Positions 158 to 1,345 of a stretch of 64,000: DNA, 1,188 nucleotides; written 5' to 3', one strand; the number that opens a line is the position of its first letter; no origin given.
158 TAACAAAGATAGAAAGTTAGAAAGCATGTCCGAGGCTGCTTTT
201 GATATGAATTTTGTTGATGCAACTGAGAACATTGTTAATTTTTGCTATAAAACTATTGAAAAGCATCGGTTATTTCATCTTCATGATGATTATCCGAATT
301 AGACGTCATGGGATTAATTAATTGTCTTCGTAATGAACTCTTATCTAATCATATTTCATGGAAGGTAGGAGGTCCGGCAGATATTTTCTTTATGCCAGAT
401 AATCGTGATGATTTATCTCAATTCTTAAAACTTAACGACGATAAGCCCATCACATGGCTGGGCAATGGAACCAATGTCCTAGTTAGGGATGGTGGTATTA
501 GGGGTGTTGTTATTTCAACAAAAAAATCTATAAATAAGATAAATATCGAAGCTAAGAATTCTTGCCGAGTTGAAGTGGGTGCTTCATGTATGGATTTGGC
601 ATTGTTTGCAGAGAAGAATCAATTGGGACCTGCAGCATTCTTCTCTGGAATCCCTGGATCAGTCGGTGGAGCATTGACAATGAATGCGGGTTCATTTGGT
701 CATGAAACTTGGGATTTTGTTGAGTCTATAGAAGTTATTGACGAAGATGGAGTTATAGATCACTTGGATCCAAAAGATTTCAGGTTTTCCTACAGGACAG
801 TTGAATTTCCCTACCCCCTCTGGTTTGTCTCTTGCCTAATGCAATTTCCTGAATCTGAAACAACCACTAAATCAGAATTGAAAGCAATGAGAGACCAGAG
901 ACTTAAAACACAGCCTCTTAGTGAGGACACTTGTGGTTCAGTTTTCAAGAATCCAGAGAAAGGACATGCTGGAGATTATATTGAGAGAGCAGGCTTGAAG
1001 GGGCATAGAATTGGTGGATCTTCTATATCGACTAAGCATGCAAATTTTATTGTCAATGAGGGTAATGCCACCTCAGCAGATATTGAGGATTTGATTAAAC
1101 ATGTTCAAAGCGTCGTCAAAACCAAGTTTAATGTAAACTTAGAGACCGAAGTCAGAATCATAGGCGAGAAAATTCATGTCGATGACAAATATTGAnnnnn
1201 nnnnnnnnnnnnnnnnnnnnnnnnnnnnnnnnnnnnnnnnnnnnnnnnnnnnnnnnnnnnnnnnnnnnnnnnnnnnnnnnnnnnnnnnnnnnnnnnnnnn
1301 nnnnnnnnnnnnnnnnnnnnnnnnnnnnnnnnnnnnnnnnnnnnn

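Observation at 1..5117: ftsZ and murC are missing from their canonical places in the dcw cluster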

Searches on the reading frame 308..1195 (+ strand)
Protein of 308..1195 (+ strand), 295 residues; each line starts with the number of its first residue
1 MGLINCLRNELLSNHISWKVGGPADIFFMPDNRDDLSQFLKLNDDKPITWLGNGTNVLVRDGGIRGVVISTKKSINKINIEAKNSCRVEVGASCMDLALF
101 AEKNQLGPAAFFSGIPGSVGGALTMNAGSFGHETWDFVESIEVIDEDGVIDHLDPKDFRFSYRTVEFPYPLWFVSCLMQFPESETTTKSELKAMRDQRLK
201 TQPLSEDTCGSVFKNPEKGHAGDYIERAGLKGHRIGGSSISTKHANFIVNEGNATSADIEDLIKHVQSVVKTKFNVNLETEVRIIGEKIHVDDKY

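Call 3: search_protein_families(library=ncbifam, proteins=[window:308-1195:+])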
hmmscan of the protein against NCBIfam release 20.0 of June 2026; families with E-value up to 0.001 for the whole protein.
window:308-1195:+ (295 aa): 7 families
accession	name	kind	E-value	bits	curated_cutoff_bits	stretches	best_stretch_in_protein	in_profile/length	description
NF010480.0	PRK13905.1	equivalog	8.8e-103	343.3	259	1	6-288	16-301/303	UDP-N-acetylmuramate dehydrogenase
TIGR00179.1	murB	equivalog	7.5e-62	209.2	144.5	1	12-286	1-290/290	UDP-N-acetylmuramate dehydrogenase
NF011245.0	PRK14651.1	equivalog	4.1e-43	147.5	224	1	10-287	7-269/273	UDP-N-acetylmuramate dehydrogenase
NF010479.0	PRK13904.1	equivalog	2.9e-40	138.4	273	1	15-285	11-258/258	UDP-N-acetylmuramate dehydrogenase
NF010478.0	PRK13903.1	equivalog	4.8e-33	114.5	231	2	8-167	17-178/362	UDP-N-acetylmuramate dehydrogenase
NF000755.0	PRK00046.1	equivalog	9.6e-30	103.4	277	2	220-291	270-341/343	UDP-N-acetylmuramate dehydrogenase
NF011242.0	PRK14648.1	equivalog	2.7e-23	82.7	426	2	8-140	14-151/354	UDP-N-acetylmuramate dehydrogenase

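Call 8: find_encoding_contigs(protein=window:308-1195:+, flank=10000, max_places=6)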
Protein window:308-1195:+ (295 aa): 24 contigs read that carry it; 6 places shown.
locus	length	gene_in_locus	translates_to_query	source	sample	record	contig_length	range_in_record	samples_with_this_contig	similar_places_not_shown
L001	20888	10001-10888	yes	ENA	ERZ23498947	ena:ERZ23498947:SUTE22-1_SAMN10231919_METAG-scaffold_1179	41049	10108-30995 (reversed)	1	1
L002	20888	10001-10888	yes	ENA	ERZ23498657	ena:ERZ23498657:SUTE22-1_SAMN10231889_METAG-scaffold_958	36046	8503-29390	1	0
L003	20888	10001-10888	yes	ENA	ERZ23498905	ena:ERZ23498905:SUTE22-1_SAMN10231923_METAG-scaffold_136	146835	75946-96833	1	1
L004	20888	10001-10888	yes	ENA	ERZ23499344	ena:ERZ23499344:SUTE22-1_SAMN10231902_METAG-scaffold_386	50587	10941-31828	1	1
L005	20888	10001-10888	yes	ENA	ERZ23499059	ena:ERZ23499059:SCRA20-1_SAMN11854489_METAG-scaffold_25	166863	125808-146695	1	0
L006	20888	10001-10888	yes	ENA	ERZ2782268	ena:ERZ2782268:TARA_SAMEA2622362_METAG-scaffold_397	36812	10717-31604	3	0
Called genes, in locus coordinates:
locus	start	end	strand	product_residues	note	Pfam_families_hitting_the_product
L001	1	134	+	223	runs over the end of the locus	PF02167:Cytochrom_C1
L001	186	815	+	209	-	PF02798:GST_N, PF13417:GST_N_3, PF13409:GST_N_2, PF13410:GST_C_2 (weak)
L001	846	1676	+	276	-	PF00590:TP_methylase, PF23016:RsmI_C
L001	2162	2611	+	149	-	PF02381:MraZ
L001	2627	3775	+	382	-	PF00091:Tubulin, PF12327:FtsZ_C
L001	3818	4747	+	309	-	PF01795:Methyltransf_5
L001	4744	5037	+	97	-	PF04999:FtsL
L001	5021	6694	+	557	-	PF03717:PBP_dimer, PF00905:Transpeptidase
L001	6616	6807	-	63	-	-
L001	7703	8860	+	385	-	PF01098:FTSW_RODA_SPOVE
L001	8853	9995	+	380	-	PF03033:Glyco_transf_28, PF04101:Glyco_tran_28_C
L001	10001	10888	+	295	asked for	PF01565:FAD_binding_4, PF02873:MurB_C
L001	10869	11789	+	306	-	PF01820:Dala_Dala_lig_N, PF14397:ATPgrasp_ST (faint), PF02655:ATP-grasp_3, PF02786:CPSase_L_D2 (faint), PF02222:ATP-grasp (faint), PF07478:Dala_Dala_lig_C, PF13535:ATP-grasp_4 (weak)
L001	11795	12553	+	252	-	PF08478:POTRA_1, PF03799:FtsQ_DivIB_C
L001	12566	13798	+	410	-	PF02491:SHS2_FTSA, PF06723:MreB_Mbl, PF11104:PilM_2 (weak), PF06277:EutA, PF14450:FtsA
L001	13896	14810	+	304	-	PF03331:LpxC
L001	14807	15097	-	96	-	-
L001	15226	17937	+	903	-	PF07517:SecA_DEAD, PF00270:DEAD (weak), PF01043:SecA_PP_bind, PF21090:P-loop_SecA, PF07516:SecA_SW, PF02810:SEC-C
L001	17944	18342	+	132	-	PF00293:NUDIX, PF14815:NUDIX_4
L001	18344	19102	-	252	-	PF07072:ZapD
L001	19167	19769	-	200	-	PF01121:CoaE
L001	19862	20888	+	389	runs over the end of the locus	PF08442:ATP-grasp_2, PF13549:ATP-grasp_5 (weak), PF24948:Citrate_synth_N, PF00549:Ligase_CoA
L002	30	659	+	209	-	PF02798:GST_N, PF13417:GST_N_3, PF13409:GST_N_2, PF13410:GST_C_2 (weak)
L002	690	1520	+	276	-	PF00590:TP_methylase, PF23016:RsmI_C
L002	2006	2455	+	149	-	PF02381:MraZ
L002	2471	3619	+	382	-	PF00091:Tubulin, PF12327:FtsZ_C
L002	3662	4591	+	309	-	PF01795:Methyltransf_5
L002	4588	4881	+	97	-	PF04999:FtsL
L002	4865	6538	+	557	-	PF03717:PBP_dimer, PF00905:Transpeptidase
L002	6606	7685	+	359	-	PF00953:Glycos_transf_4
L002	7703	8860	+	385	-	PF01098:FTSW_RODA_SPOVE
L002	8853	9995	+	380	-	PF03033:Glyco_transf_28, PF04101:Glyco_tran_28_C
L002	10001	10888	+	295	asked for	PF01565:FAD_binding_4, PF02873:MurB_C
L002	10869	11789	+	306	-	PF01820:Dala_Dala_lig_N, PF14397:ATPgrasp_ST (faint), PF02655:ATP-grasp_3, PF07478:Dala_Dala_lig_C, PF13535:ATP-grasp_4 (weak)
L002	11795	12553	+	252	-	PF08478:POTRA_1, PF03799:FtsQ_DivIB_C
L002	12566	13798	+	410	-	PF02491:SHS2_FTSA, PF06723:MreB_Mbl, PF11104:PilM_2 (weak), PF06277:EutA, PF14450:FtsA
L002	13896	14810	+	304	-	PF03331:LpxC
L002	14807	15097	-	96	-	-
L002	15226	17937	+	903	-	PF07517:SecA_DEAD, PF00270:DEAD (weak), PF01043:SecA_PP_bind, PF21090:P-loop_SecA, PF07516:SecA_SW, PF02810:SEC-C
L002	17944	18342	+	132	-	PF00293:NUDIX, PF14815:NUDIX_4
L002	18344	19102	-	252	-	PF07072:ZapD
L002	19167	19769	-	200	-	PF01121:CoaE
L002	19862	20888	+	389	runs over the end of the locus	PF08442:ATP-grasp_2, PF13549:ATP-grasp_5 (weak), PF24948:Citrate_synth_N, PF00549:Ligase_CoA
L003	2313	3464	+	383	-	PF00091:Tubulin, PF12327:FtsZ_C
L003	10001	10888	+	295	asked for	PF01565:FAD_binding_4, PF02873:MurB_C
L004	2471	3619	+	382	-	PF00091:Tubulin, PF12327:FtsZ_C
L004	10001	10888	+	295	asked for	PF01565:FAD_binding_4, PF02873:MurB_C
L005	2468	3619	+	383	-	PF00091:Tubulin, PF12327:FtsZ_C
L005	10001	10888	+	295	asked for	PF01565:FAD_binding_4, PF02873:MurB_C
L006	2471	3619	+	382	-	PF00091:Tubulin, PF12327:FtsZ_C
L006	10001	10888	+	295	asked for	PF01565:FAD_binding_4, PF02873:MurB_C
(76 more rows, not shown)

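Call 12: find_homologous_proteins(query=L001:2627-3772:+, max_evalue=1e-30)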
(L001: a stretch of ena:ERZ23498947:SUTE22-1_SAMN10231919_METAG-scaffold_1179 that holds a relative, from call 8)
Query L001:2627-3772:+ (382 aa): 8000 proteins with E <= 1e-30 among 8000 candidates; the best 120 are listed.
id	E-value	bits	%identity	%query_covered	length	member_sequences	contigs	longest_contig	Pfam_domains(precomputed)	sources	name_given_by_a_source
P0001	7.9e-240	813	100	100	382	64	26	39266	PF00091.32,PF12327.14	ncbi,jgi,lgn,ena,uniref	ncbi:uncharacterized protein METZ01_LOCUS77218 [marine metagenome]|uniref:Cell division protein FtsZ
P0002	7.4e-239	810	99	100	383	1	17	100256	PF00091.32,PF12327.14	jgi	-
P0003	7.5e-239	810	99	100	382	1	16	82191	PF00091.32,PF12327.14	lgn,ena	-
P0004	1.4e-238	809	99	100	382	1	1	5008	PF00091.32,PF12327.14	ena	-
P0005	1.3e-237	806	99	100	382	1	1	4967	PF00091.32,PF12327.14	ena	-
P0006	2.5e-237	805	99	100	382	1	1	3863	PF00091.32,PF12327.14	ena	-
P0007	3.2e-237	804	99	100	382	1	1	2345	PF00091.32,PF12327.14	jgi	-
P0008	6.0e-237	804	99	100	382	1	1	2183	PF00091.32,PF12327.14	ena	-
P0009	4.6e-232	788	96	100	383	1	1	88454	PF00091.32,PF12327.14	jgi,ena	-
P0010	4.6e-232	788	96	100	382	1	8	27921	PF00091.32,PF12327.14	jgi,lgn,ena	-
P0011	1.7e-230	782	96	100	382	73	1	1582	PF00091.32,PF12327.14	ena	-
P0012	3.7e-230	781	97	100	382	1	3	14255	PF00091.32,PF12327.14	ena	-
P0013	8.6e-230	780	96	100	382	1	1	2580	PF00091.32,PF12327.14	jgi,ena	-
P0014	1.2e-229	780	96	100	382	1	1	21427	PF00091.32,PF12327.14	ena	-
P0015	3.1e-229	778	96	100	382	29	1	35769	PF00091.32,PF12327.14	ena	-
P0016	4.2e-229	778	96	100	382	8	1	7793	PF00091.32,PF12327.14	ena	-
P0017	5.9e-229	777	96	100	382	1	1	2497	PF00091.32,PF12327.14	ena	-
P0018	6.2e-228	774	96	100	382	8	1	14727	PF00091.32,PF12327.14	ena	-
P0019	3.3e-222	755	93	100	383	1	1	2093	PF00091.32,PF12327.14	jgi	-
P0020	1.1e-221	753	93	100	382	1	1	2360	PF00091.32,PF12327.14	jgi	-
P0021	6.2e-217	738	99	91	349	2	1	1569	PF00091.32,PF12327.14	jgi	-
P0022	3.8e-179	613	75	100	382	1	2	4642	PF00091.32,PF12327.14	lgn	-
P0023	2.5e-178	611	75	100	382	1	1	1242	PF00091.32,PF12327.14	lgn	-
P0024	2.7e-178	611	75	100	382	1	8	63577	PF00091.32,PF12327.14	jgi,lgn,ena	jgi:cell division protein FtsZ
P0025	5.4e-178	610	75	100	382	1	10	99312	PF00091.32,PF12327.14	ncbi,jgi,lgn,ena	-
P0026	1.2e-177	608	75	100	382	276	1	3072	PF00091.32,PF12327.14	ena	-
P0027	1.7e-177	608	74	100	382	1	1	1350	PF00091.32,PF12327.14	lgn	-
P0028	5.1e-173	593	100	74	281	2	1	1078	PF00091.32,PF12327.14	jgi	jgi:cell division protein FtsZ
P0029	4.4e-170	584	72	100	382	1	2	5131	PF00091.32,PF12327.14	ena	-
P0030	4.7e-170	584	72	100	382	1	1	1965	PF00091.32,PF12327.14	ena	-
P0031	7.8e-170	583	72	100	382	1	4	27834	PF00091.32,PF12327.14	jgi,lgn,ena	-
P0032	9.4e-170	583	72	100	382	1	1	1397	PF00091.32,PF12327.14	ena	-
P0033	1.4e-169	582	72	100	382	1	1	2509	PF00091.32,PF12327.14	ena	-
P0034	2.3e-169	581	72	100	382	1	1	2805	PF00091.32,PF12327.14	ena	-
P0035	5.0e-169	580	72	100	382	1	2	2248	PF00091.32,PF12327.14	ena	-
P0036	5.2e-169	580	71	100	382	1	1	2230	PF00091.32,PF12327.14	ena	-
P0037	1.0e-168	579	72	100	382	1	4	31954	PF00091.32,PF12327.14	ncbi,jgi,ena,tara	tara:strand:- start:4517 stop:5665 length:1149 start_codon:yes stop_codon:yes gene_type:complete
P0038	2.1e-168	578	71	100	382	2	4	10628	PF00091.32,PF12327.14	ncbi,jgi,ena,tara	tara:strand:- start:1309 stop:2457 length:1149 start_codon:yes stop_codon:yes gene_type:complete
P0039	2.2e-168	578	71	100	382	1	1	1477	PF00091.32,PF12327.14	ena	-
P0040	3.2e-168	578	71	100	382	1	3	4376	PF00091.32,PF12327.14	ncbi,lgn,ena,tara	tara:strand:+ start:490 stop:1638 length:1149 start_codon:yes stop_codon:yes gene_type:complete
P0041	6.6e-167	573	71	100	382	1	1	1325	PF00091.32,PF12327.14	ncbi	-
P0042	1.1e-166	573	72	100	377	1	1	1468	PF00091.32,PF12327.14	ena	-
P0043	1.5e-166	572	71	100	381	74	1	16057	PF00091.32,PF12327.14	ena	-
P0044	2.3e-166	571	71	100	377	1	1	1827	PF00091.32,PF12327.14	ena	-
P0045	6.1e-164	563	70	100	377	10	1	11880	PF00091.32,PF12327.14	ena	-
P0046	8.1e-157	540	67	100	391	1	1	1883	PF00091.32,PF12327.14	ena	-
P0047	1.1e-155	536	67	100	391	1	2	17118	PF00091.32,PF12327.14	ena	-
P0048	1.3e-155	536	67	100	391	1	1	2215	PF00091.32,PF12327.14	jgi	-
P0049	1.5e-155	536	67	100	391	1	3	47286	PF00091.32,PF12327.14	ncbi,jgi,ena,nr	ncbi:MAG TPA: cell division protein FtsZ [Gammaproteobacteria bacterium]|nr:cell division protein Ft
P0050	1.6e-155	536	67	100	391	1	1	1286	PF00091.32,PF12327.14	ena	-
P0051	3.0e-155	535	67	100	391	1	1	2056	PF00091.32,PF12327.14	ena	-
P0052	3.1e-155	535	67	100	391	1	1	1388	PF00091.32,PF12327.14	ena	-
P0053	3.1e-155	535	66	100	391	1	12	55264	PF00091.32,PF12327.14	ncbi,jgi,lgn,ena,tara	tara:strand:+ start:607 stop:1782 length:1176 start_codon:yes stop_codon:yes gene_type:complete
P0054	3.4e-155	535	67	100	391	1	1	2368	PF00091.32,PF12327.14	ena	-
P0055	3.5e-155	535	67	100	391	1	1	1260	PF00091.32,PF12327.14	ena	-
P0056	3.6e-155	535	66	100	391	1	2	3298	PF00091.32,PF12327.14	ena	-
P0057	4.3e-155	534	66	100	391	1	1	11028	PF00091.32,PF12327.14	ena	-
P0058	4.3e-155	534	66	100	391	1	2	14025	PF00091.32,PF12327.14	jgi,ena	-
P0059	5.4e-155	534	66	100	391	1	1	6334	PF00091.32,PF12327.14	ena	-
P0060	6.5e-155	534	67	100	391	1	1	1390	PF00091.32,PF12327.14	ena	-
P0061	6.9e-155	534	67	100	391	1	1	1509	PF00091.32,PF12327.14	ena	-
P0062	7.7e-155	534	66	100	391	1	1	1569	PF00091.32,PF12327.14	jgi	jgi:cell division protein FtsZ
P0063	8.9e-155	533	67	100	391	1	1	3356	PF00091.32,PF12327.14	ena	-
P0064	1.2e-154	533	66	100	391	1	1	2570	PF00091.32,PF12327.14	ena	-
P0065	1.3e-154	533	72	91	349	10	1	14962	PF00091.32,PF12327.14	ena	-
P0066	1.4e-154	533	66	100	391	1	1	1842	PF00091.32,PF12327.14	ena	-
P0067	1.6e-154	532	66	100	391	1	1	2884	PF00091.32,PF12327.14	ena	-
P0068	2.7e-154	532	66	100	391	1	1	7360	PF00091.32,PF12327.14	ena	-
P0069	3.2e-154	531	67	99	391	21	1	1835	PF00091.32,PF12327.14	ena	-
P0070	3.3e-154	531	67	99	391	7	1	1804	PF00091.32,PF12327.14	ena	-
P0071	9.4e-154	530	68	93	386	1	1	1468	PF00091.32,PF12327.14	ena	-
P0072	1.1e-153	530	66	100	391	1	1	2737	PF00091.32,PF12327.14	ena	-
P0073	1.2e-153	530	67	100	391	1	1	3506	PF00091.32,PF12327.14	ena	-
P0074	1.7e-153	529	66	100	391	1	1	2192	PF00091.32,PF12327.14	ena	-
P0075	4.0e-153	528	64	100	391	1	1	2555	PF00091.32,PF12327.14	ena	-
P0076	9.6e-153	527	64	100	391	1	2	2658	PF00091.32,PF12327.14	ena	-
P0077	1.7e-152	526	65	100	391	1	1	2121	PF00091.32,PF12327.14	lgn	-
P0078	2.1e-152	526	64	100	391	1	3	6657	PF00091.32,PF12327.14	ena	-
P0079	2.6e-152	525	65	99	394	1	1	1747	PF00091.32,PF12327.14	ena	-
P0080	3.3e-152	525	64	100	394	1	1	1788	PF00091.32,PF12327.14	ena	-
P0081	5.1e-152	524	64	100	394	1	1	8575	PF00091.32,PF12327.14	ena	-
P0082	5.2e-152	524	64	100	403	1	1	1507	PF00091.32,PF12327.14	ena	-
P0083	5.3e-152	524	64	100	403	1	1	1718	PF00091.32,PF12327.14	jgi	-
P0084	8.3e-152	524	64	100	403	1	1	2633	PF00091.32,PF12327.14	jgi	-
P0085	9.2e-152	523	64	100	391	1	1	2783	PF00091.32,PF12327.14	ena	-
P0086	9.3e-152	523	65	100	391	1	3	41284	PF00091.32,PF12327.14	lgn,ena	-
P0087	1.0e-151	523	64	100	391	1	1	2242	PF00091.32,PF12327.14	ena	-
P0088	1.1e-151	523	64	100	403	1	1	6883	PF00091.32,PF12327.14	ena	-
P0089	1.2e-151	523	64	99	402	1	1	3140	PF00091.32,PF12327.14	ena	-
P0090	1.4e-151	523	63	100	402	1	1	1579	PF00091.32,PF12327.14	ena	-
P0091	1.5e-151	523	64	100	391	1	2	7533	PF00091.32,PF12327.14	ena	-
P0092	1.6e-151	523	64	100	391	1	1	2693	PF00091.32,PF12327.14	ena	-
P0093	1.6e-151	523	64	99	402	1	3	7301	PF00091.32,PF12327.14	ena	-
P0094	1.6e-151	523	64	100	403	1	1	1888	PF00091.32,PF12327.14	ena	-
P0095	1.6e-151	523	64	99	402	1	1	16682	PF00091.32,PF12327.14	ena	-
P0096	1.8e-151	522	64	100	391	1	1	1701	PF00091.32,PF12327.14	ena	-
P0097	1.8e-151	522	65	100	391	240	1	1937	PF00091.32,PF12327.14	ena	-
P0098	1.8e-151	522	63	100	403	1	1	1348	PF00091.32,PF12327.14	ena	-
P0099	1.9e-151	522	64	99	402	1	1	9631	PF00091.32,PF12327.14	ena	-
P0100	1.9e-151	522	64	99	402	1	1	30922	PF00091.32,PF12327.14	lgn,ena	-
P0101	2.1e-151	522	64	100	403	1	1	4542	PF00091.32,PF12327.14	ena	-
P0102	2.4e-151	522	64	100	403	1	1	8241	PF00091.32,PF12327.14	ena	-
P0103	2.4e-151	522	63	100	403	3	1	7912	PF00091.32,PF12327.14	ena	-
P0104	2.7e-151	522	65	100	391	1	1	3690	PF00091.32,PF12327.14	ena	-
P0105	2.7e-151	522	64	100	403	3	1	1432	PF00091.32,PF12327.14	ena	-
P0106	2.8e-151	522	64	99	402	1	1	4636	PF00091.32,PF12327.14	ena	-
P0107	2.8e-151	522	64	100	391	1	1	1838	PF00091.32,PF12327.14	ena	-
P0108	2.9e-151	522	64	100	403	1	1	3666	PF00091.32,PF12327.14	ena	-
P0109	3.2e-151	522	64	99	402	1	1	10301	PF00091.32,PF12327.14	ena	-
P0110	3.7e-151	521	64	99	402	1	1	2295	PF00091.32,PF12327.14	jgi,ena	-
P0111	3.8e-151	521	63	100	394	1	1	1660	PF00091.32,PF12327.14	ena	-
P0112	3.9e-151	521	64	99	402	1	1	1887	PF00091.32,PF12327.14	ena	-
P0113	4.1e-151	521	63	100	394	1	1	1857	PF00091.32,PF12327.14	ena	-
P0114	4.2e-151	521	64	99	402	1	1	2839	PF00091.32,PF12327.14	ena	-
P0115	4.4e-151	521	64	99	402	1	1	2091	PF00091.32,PF12327.14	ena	-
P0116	4.5e-151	521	63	100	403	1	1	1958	PF00091.32,PF12327.14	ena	-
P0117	4.6e-151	521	63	100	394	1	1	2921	PF00091.32,PF12327.14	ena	-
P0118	4.6e-151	521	63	100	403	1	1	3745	PF00091.32,PF12327.14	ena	-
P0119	4.7e-151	521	64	99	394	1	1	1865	PF00091.32,PF12327.14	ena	-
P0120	5.0e-151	521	63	100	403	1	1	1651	PF00091.32,PF12327.14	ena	-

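Call 13: find_related_loci(query=L001:8853-9992:+, collection=genome_contigs, flank=10000)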
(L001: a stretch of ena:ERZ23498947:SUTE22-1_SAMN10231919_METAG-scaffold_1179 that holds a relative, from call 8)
Query L001:8853-9992:+ (380 aa) in genome_contigs; peptide patterns used: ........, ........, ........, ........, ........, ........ (x = any residue, [..] = any of these).
117 stretches matched a pattern; 10 encode a relative of the query (tblastn E <= 1e-3); 10 distinct loci.
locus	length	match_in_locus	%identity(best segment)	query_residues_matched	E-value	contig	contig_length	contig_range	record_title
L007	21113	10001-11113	60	6-379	1e-152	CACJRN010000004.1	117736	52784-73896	MAG: uncultured gamma proteobacterium genome assembly, contig: AG-447-O13_NODE_4, whole genome shotgun sequence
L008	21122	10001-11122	60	4-378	1e-149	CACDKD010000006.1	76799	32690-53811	uncultured gamma proteobacterium genome assembly, contig: AG-365-L08_NODE_6, whole genome shotgun sequence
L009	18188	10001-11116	61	4-377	5e-160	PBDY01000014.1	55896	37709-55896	MAG: Gammaproteobacteria bacterium isolate SP335 33741, whole genome shotgun sequence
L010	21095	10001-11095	56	4-371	2e-138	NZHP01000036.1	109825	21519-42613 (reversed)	MAG: Gammaproteobacteria bacterium isolate MED641 132909, whole genome shotgun sequence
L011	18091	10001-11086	31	9-371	4e-59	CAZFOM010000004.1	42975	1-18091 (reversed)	MAG TPA_asm: uncultured Rickettsiales bacterium isolate binchicken_co311_239 genome assembly, contig: NODE_1514_length_4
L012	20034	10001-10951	31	9-340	1e-43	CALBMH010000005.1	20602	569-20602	MAG TPA_asm: uncultured Alphaproteobacteria bacterium isolate SRR6231204_bin.27_CONCOCT_v1.1_MAG genome assembly, contig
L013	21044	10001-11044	30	9-362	8e-41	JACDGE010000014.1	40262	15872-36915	MAG: Alphaproteobacteria bacterium isolate MGR_bin404 SD2908_NODE_353_length_40262_cov_2.040762, whole genome shotgun se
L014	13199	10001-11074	30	8-367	6e-31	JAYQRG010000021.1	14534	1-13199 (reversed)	MAG: Pelagibacteraceae bacterium isolate SD3110_S40.metabat_sens.039 NODE_879_length_14534_cov_13.278, whole genome shot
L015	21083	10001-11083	31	1-366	2e-46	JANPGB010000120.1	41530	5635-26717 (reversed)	MAG: Verrucomicrobiota bacterium isolate VAR_69_metabat_5 VAR_69_k141_2403396, whole genome shotgun sequence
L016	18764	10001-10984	33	9-343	2e-44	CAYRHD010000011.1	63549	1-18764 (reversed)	MAG TPA_asm: uncultured Alphaproteobacteria bacterium isolate SRP344714_co2_428 genome assembly, contig: NODE_1033_lengt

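Call 22: find_encoding_contigs(protein=P0100, flank=10000, max_places=1)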
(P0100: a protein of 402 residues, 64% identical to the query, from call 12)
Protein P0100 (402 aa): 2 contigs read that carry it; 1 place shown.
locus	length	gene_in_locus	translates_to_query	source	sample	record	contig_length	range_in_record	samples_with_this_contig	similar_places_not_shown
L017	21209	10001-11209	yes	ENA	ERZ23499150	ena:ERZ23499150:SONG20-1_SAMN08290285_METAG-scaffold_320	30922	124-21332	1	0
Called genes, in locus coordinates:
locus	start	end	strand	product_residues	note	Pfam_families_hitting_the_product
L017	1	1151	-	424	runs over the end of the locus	?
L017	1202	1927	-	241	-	PF00005:ABC_tran, PF12399:BCA_ABC_TP_C (weak)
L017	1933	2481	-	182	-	PF06835:LptC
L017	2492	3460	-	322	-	PF13580:SIS_2 (faint), PF01380:SIS, PF00571:CBS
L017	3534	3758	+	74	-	PF01722:BolA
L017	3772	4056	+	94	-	PF00275:EPSP_synthase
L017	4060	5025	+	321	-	PF00275:EPSP_synthase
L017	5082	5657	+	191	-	PF10399:UCR_Fe-S_N (weak), PF00355:Rieske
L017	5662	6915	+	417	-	PF00033:Cytochrome_B, PF13631:Cytochrom_B_N_2, PF00032:Cytochrom_B_C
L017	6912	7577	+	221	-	PF02167:Cytochrom_C1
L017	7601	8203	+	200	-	PF02798:GST_N, PF13417:GST_N_3, PF13409:GST_N_2, PF00043:GST_C (weak)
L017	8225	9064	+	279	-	PF00590:TP_methylase, PF23016:RsmI_C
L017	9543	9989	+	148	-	PF02381:MraZ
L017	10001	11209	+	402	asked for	PF00091:Tubulin, PF12327:FtsZ_C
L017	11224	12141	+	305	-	PF01795:Methyltransf_5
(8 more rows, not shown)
